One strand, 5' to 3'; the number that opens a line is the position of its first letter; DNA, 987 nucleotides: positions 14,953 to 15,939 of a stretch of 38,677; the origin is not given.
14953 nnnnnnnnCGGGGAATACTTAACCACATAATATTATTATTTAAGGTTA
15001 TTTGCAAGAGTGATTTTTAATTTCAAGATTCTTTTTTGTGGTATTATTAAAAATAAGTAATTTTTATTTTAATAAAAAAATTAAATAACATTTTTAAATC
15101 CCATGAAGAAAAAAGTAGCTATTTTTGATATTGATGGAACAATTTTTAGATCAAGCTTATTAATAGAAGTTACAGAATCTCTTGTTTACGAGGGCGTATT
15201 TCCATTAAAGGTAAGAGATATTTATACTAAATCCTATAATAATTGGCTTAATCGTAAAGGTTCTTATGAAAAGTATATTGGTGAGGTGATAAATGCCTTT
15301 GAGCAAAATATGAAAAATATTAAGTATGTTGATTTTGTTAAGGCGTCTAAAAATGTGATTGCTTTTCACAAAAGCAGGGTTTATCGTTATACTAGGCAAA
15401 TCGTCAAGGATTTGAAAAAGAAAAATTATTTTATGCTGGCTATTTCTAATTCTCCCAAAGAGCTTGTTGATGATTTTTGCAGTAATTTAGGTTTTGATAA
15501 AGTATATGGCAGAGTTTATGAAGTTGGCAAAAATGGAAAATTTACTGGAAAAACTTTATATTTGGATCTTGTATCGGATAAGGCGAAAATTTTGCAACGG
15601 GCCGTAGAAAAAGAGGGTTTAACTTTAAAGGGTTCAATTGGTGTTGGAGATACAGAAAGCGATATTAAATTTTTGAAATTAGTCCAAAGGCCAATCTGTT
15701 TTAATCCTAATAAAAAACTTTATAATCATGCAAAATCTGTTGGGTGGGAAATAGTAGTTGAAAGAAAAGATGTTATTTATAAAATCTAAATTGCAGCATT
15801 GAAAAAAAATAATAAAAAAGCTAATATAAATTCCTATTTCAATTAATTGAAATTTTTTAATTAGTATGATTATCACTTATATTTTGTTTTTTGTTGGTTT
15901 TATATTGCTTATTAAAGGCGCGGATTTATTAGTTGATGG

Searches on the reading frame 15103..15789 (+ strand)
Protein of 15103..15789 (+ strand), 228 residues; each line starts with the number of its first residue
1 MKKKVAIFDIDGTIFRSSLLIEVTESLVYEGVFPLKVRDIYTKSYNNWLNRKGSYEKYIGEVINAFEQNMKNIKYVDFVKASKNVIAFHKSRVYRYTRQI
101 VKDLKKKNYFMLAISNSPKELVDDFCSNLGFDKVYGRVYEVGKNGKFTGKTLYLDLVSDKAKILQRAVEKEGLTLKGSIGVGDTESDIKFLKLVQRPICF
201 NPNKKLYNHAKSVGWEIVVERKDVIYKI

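Call 9: search_protein_families(library=pfam, proteins=[window:15103-15789:+], max_evalue=0.01)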
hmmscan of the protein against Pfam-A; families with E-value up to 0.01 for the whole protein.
window:15103-15789:+ (228 aa): 4 families
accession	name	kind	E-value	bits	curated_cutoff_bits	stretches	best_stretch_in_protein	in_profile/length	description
PF12710.13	HAD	-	2e-14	54.9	27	1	6-192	1-189/189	haloacid dehalogenase-like hydrolase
PF00702.32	Hydrolase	-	4.4e-12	47.2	26.4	1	4-192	2-188/191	haloacid dehalogenase-like hydrolase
PF13419.12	HAD_2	-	1.3e-07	32.3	23.8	1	7-189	2-166/178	Haloacid dehalogenase-like hydrolase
PF08282.18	Hydrolase_3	-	0.0017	18.6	20.9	0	158-210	186-239/255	haloacid dehalogenase-like hydrolase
